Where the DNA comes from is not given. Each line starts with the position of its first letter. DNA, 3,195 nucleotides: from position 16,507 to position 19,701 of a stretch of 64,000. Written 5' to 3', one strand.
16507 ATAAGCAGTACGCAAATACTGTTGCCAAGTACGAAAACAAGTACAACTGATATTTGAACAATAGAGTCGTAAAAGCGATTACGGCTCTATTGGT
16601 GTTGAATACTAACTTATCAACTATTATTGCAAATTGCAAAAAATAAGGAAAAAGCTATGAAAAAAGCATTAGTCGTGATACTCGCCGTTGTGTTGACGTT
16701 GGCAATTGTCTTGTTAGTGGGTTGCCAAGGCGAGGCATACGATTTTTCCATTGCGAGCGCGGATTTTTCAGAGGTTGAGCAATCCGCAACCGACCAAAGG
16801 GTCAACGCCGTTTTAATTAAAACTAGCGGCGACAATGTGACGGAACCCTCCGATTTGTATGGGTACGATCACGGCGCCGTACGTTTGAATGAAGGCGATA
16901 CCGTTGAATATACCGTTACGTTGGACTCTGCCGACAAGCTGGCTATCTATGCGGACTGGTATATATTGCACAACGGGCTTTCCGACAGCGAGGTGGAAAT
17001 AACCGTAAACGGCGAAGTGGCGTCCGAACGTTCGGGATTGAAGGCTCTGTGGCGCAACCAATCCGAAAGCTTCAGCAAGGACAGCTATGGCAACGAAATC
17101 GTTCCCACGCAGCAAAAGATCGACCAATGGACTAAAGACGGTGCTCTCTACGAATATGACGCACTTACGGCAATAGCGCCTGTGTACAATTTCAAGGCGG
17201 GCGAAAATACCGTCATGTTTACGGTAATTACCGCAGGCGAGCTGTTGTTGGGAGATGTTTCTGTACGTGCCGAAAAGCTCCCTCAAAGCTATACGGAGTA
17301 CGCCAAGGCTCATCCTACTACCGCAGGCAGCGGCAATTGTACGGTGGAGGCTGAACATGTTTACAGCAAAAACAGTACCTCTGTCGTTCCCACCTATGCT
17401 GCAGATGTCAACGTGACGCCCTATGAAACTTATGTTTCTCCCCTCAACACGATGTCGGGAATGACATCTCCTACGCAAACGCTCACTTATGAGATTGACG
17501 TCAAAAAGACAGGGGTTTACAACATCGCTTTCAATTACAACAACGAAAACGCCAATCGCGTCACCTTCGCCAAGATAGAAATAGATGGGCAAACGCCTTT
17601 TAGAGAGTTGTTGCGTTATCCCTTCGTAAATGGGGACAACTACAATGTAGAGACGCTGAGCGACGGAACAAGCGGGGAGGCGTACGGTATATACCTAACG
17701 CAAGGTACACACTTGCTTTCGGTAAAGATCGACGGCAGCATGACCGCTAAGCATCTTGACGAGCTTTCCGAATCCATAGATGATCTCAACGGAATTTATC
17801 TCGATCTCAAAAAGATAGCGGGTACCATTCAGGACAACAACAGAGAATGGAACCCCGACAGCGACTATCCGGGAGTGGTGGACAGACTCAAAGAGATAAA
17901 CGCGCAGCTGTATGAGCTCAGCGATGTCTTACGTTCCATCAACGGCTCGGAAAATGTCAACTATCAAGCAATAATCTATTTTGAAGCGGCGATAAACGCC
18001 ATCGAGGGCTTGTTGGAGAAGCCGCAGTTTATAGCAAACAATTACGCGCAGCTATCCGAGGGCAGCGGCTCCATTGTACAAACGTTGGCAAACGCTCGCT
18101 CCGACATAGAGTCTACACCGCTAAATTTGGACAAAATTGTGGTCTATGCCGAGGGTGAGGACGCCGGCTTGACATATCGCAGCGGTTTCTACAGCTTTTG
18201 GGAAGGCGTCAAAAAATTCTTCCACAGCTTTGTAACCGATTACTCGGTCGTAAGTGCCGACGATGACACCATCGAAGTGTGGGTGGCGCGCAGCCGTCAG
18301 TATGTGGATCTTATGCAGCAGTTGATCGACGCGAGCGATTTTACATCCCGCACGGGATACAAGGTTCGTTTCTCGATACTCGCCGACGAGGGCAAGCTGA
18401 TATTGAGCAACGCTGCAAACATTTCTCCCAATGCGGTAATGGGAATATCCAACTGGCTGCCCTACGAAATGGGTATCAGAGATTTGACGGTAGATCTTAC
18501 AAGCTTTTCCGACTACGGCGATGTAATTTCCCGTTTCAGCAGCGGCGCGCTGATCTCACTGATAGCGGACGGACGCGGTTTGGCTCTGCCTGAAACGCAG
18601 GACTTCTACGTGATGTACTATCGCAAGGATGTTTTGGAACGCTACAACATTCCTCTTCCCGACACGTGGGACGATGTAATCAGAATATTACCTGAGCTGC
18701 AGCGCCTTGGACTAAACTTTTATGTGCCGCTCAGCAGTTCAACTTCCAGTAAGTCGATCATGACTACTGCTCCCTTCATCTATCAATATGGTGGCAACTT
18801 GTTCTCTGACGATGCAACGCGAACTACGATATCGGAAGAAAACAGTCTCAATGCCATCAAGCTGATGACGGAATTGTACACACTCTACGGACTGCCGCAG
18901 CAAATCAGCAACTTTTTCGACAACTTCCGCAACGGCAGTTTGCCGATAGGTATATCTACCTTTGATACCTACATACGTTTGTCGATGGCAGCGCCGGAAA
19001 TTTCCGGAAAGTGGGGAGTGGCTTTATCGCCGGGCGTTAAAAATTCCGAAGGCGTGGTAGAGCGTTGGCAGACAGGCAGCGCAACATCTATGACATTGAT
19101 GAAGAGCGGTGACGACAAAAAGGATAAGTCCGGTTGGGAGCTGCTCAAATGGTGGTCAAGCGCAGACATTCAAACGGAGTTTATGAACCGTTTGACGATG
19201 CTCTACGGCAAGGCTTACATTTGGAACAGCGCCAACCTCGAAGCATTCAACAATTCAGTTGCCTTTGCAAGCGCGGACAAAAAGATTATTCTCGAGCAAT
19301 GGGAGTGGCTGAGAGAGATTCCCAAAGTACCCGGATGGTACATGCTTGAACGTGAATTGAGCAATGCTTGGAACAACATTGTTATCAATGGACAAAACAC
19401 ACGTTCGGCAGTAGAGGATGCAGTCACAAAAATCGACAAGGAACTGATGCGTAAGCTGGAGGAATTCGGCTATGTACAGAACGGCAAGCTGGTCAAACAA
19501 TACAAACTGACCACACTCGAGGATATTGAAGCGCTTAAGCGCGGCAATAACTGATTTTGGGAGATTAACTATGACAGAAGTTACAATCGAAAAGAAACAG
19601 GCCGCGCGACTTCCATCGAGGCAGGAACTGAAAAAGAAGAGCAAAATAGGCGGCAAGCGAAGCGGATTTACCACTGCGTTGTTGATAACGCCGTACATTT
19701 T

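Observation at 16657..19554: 965-aa lipoprotein fusing CBM-like modules to an ABC solute-binding domain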

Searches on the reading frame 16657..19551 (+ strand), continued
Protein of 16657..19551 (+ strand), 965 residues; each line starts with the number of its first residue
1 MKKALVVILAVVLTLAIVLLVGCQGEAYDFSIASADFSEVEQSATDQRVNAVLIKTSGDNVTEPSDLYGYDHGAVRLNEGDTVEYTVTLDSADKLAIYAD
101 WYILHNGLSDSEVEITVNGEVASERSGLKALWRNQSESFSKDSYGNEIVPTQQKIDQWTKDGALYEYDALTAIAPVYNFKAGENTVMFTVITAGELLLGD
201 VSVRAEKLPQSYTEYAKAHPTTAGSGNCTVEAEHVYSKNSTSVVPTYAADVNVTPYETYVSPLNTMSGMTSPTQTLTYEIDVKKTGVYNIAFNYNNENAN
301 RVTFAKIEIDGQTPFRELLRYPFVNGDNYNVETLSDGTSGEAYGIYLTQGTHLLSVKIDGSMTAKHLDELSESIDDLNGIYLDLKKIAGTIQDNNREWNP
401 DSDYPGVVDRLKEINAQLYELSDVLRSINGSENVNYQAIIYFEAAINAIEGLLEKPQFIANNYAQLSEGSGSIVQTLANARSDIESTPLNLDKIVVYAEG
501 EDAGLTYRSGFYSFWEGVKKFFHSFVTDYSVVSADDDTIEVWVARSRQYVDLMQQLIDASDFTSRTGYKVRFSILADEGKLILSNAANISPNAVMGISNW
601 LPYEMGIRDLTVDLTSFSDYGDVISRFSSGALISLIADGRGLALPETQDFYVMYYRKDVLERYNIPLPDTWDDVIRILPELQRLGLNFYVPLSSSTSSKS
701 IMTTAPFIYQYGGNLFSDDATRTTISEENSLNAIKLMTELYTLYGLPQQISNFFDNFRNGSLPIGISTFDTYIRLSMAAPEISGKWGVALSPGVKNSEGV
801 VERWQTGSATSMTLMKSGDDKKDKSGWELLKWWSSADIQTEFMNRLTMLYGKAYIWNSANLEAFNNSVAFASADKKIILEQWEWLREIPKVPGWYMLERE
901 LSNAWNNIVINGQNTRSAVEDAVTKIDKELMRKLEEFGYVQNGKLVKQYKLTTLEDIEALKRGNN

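Call 84: search_protein_families(library=pfam, proteins=[L084:14413-15849:+, L084:15853-17331:+, L084:17347-19722:+, L084:19972-21069:+, L084:21066-21914:+, L084:2989-5193:+, L084:5195-6292:+, L084:7282-8304:+], max_evalue=0.01)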
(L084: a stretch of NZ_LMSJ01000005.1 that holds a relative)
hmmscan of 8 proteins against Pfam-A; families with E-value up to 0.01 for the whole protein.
L084:14413-15849:+ (478 aa): 3 families
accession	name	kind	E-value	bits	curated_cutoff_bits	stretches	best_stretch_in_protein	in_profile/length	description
PF16586.11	DUF5060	-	3.3e-24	85.4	27.2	1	10-77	1-70/70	Domain of unknown function (DUF5060)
PF18310.7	DUF5605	-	2.8e-20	72.5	25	1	411-476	8-73/73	Domain of unknown function (DUF5605)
PF13204.13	Apiosidase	-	6.1e-18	65.9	26.5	1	105-365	3-274/320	Apiosidase-like, catalytic domain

L084:15853-17331:+ (492 aa): 3 families
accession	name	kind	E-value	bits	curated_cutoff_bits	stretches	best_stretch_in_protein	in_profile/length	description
PF16586.11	DUF5060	-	1.7e-25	89.4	27.2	1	14-81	1-70/70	Domain of unknown function (DUF5060)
PF18310.7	DUF5605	-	5.1e-25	87.7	25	1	415-484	3-73/73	Domain of unknown function (DUF5605)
PF13204.13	Apiosidase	-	2.6e-17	63.9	26.5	1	112-341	6-246/320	Apiosidase-like, catalytic domain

L084:17347-19722:+ (791 aa): 3 families
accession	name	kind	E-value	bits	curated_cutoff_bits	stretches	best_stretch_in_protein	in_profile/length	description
PF22124.2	Glyco_hydro_95_cat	-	5.2e-182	605.7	27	1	269-677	1-408/408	Glycosyl hydrolase family 95 catalytic domain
PF14498.12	Glyco_hyd_65N_2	-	1.2e-70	238.6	27.7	1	18-251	1-233/234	Glycosyl hydrolase family 65, N-terminal domain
PF21307.2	Glyco_hydro_95_C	-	3.1e-25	88.9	27.6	1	679-773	1-93/94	Glycoside hydrolase family 95, C-terminal domain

L084:19972-21069:+ (365 aa): 4 families
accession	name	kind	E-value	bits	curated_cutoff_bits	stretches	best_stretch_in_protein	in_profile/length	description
PF01408.29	GFO_IDH_MocA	-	4.8e-14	53.5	24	1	24-140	3-119/120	Oxidoreductase family, NAD-binding Rossmann fold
PF22725.1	GFO_IDH_MocA_C3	-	5.7e-08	33.2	27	1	150-277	2-123/124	GFO/IDH/MocA C-terminal domain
PF02894.22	GFO_IDH_MocA_C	-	1.8e-06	28.4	22.9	1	155-353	3-216/218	Oxidoreductase family, C-terminal alpha/beta domain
PF08635.15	ox_reductase_C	-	0.0041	17.2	22.5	0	170-210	28-69/142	Putative oxidoreductase C terminal domain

L084:21066-21914:+ (282 aa): 1 family
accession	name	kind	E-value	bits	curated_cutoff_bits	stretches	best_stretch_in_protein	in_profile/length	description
PF01261.30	AP_endonuc_2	-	2.6e-23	83.4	31.1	1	21-273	2-247/249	Xylose isomerase-like TIM barrel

L084:2989-5193:+ (734 aa): 2 families
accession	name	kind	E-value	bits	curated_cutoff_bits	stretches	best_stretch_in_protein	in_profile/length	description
PF22422.2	MGH1-like_GH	-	1.6e-34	120.5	27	1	304-642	5-356/356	Mannosylglycerate hydrolase MGH1-like glycoside hydrolase domain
PF01204.24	Trehalase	-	0.0051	16.2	21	1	442-602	311-457/512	Trehalase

L084:5195-6292:+ (365 aa): 9 families
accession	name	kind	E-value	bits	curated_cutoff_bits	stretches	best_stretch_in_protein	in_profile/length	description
PF13088.12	BNR_2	-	4.9e-65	220.1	31.4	1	52-343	1-277/277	BNR repeat-like domain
PF24316.1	Tli3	-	1.7e-08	35.3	27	0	170-202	75-107/129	T6SS Tli3 immunity protein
PF15892.11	BNR_4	-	1.6e-07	31.5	27.3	1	46-139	99-193/272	BNR repeat-containing family member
PF02012.26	BNR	-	3.5e-07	29.7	27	0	182-192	1-11/12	BNR/Asp-box repeat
PF13859.12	BNR_3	-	4.5e-06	26.7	27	1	68-250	27-223/308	BNR repeat-like domain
PF15902.12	Sortilin-Vps10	-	1.2e-05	24.7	33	1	181-310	3-111/446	Sortilin, neurotensin receptor 3,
PF21955.1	CarG-like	-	0.001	19.6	28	1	173-229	41-98/144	Carbapenem resistance protein CarG-like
PF04616.20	Glyco_hydro_43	-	0.0039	17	32.2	0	81-185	105-214/288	Glycosyl hydrolases family 43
PF13810.12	DUF4185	-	0.0074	16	39.5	0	162-238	113-184/309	Domain of unknown function (DUF4185)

L084:7282-8304:+ (340 aa): 5 families
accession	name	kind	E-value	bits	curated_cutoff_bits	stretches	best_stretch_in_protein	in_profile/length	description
PF12715.13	Abhydrolase_7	-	2.4e-10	40.6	21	1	27-282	48-312/388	Abhydrolase family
PF05448.18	AXE1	-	2e-07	30.5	21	1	132-242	103-213/321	Acetyl xylan esterase (AXE1)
PF22244.2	GCE_fung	-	9.7e-06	26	27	0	266-306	189-228/231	Glucuronyl esterase, fungi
PF01738.24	DLH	-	3.8e-05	23.8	21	1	131-235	34-126/217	Dienelactone hydrolase family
PF20434.5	BD-FAE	-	0.0058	16.6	26.8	0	194-258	74-142/215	BD-FAE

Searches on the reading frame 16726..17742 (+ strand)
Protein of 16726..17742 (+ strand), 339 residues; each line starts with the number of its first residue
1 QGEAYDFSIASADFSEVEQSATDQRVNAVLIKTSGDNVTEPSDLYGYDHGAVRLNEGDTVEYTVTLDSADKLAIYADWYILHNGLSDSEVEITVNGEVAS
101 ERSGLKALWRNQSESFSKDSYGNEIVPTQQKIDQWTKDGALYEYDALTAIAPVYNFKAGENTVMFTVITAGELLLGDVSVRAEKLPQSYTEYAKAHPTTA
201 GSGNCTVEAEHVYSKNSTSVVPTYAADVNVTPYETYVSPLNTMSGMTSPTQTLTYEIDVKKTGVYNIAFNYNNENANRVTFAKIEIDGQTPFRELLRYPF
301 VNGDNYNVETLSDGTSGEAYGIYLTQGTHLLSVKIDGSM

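Call 36: predict_structure(alignment_id=A2)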
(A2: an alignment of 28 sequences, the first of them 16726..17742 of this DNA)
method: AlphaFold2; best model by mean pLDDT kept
length: 339 residues; sequences in the alignment: 28
mean_pLDDT: 91.5   pTM: 0.87
mean pLDDT of the five models: 91.5, 91.0, 90.8, 90.6, 89.9
residues with pLDDT >= 90: 251; 70-90: 75; 50-70: 10; < 50: 3
segments of 3 or more residues with pLDDT < 50: 1-3
pLDDT, mean of each block of 10 residues (from residue 1): 63 90 97 92 87 97 98 98 93 97 95 93 93 95 88 97 96 95 96 97 90 94 80 70 87 95 96 84 95 95 88 93 97 90
secondary structure, 60 per line:
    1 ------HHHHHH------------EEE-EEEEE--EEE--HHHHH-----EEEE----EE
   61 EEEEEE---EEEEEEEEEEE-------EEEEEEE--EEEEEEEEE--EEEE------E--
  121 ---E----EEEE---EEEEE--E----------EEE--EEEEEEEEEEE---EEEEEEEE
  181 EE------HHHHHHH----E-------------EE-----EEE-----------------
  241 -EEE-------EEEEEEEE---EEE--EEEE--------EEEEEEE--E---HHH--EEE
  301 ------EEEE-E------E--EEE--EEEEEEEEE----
elements in order: H7-12 E25-27 E29-33 E36-38 H41-45 E51-54 E59-66 E70-80 E88-94 E97-105 E108-111 E129-132 E136-140 E154-156 E159-169 E173-182 H189-195 E221-223 E242-244 E252-259 E263-265 E268-271 E280-286 E298-300 E307-310 E322-324 E327-335

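Call 86: fold_search(model_id=the predicted structure, library=pdb)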
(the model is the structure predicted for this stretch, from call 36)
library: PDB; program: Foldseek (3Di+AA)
matches with E <= 10: 1688; with E <= 0.001: 90
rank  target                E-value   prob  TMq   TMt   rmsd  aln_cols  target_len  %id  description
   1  3wnp_A                1.3e-06  1.00  0.28  0.15  19.3       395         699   10  D308A, F268V, D469Y, A513V, and Y515S quintuple mutant of Bacillus circulans T-3040 cycloisomaltooligosaccharide gluca (released 2014-02-05)
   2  3wnk                  6.7e-06  1.00  0.29  0.15  18.6       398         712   13  Crystal Structure of Bacillus circulans T-3040 cycloisomaltooligosaccharide glucanotransferase (released 2014-02-05)
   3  6k0q_A                7.8e-06  1.00  0.30  0.20  10.6       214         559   15  Catalytic domain of GH87 alpha-1,3-glucanase D1068A in complex with nigerose (released 2019-12-25)
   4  4qaw_A                8.7e-06  1.00  0.23  0.16  18.0       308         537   13  Structure of modular Xyn30D from Paenibacillus barcinonensis (released 2014-10-08)
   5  6k0s_A                9.1e-06  1.00  0.31  0.20   7.6       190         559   14  Catalytic domain of GH87 alpha-1,3-glucanase D1069A in complex with nigerose (released 2019-12-25)
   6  6k0p_A                9.1e-06  1.00  0.31  0.20  10.1       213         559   13  Catalytic domain of GH87 alpha-1,3-glucanase D1045A in complex with nigerose (released 2019-12-25)
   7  7c7d_A                9.6e-06  1.00  0.25  0.17  11.7       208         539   15  Crystal structure of the catalytic unit of thermostable GH87 alpha-1,3-glucanase from Streptomyces thermodiastaticus s (released 2020-11-11)
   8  6k0m                  1.1e-05  1.00  0.31  0.20  10.3       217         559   14  Catalytic domain of GH87 alpha-1,3-glucanase from Paenibacillus glycanilyticus FH11 (released 2019-12-25)
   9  3wno_A                1.2e-05  1.00  0.30  0.16  19.6       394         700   11  D308A mutant of Bacillus circulans T-3040 cycloisomaltooligosaccharide glucanotransferase complexed with cycloisomalto (released 2014-02-05)
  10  5x7g                  1.4e-05  1.00  0.28  0.15  18.1       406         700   10  Crystal Structure of Paenibacillus sp. 598K cycloisomaltooligosaccharide glucanotransferase (released 2017-04-26)
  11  8w7n                  1.8e-05  1.00  0.26  0.10  21.2       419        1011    8  Crystal structure of the in-cell Cry1Aa purified from Bacillus thuringiensis (released 2024-03-06)
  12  3zm8_A                1.9e-05  1.00  0.27  0.22   8.3       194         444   15  Crystal structure of Podospora anserina GH26-CBM35 beta-(1,4)- mannanase (released 2013-04-17)
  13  6a5e_A                2.7e-05  0.97  0.21  0.20  17.4       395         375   13  Crystal structure of plant peptide RALF23 in complex with FER and LLG2 (released 2019-06-26)
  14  4qaw_H                2.8e-05  1.00  0.23  0.16  18.0       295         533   12  Structure of modular Xyn30D from Paenibacillus barcinonensis (released 2014-10-08)
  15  4qaw_E                3.0e-05  1.00  0.23  0.16  18.3       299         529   13  Structure of modular Xyn30D from Paenibacillus barcinonensis (released 2014-10-08)
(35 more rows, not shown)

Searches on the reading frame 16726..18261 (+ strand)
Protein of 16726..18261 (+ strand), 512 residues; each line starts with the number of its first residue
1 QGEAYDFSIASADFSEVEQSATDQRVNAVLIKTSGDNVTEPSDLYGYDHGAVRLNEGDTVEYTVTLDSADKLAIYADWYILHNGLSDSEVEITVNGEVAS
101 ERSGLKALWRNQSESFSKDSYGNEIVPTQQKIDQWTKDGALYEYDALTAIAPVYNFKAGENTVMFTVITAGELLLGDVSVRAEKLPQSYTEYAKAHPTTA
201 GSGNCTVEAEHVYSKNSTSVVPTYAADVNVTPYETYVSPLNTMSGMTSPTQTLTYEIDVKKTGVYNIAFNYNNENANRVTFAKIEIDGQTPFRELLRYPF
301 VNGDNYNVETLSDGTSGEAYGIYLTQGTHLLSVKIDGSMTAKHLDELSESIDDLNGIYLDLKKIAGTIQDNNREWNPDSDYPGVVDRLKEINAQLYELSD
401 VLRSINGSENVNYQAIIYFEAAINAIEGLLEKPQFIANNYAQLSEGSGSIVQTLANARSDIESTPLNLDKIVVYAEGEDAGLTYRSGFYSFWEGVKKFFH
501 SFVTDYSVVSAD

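Call 61: search_protein_representatives(protein=window:16726-18261:+)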
Query: 512 residues. Proteins with E-value up to 0.001 (for the whole library): 1107; up to 1e-10: 859; up to 1e-30: 94. The best 150 are listed.
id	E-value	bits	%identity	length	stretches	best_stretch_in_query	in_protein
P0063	4.0e-130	451.3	49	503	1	62-511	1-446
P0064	1.3e-93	330.9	38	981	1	50-510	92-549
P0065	3.2e-77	276.8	34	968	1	30-503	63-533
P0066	1.5e-76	274.6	37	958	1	57-505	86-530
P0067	6.7e-70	252.7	34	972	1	55-509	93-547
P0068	2.5e-66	240.9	36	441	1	59-391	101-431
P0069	4.2e-64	233.6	32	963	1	36-504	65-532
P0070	2.9e-63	230.8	71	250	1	2-162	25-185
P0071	8.1e-53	196.4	30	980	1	30-510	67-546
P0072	2.7e-49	184.7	29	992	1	45-508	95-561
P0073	5.6e-48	180.4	36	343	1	55-337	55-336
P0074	8.8e-48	179.8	31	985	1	43-493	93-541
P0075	3.1e-47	177.9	31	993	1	37-504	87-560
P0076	4.8e-46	174.0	32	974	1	52-502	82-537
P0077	1.7e-45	172.2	28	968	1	13-502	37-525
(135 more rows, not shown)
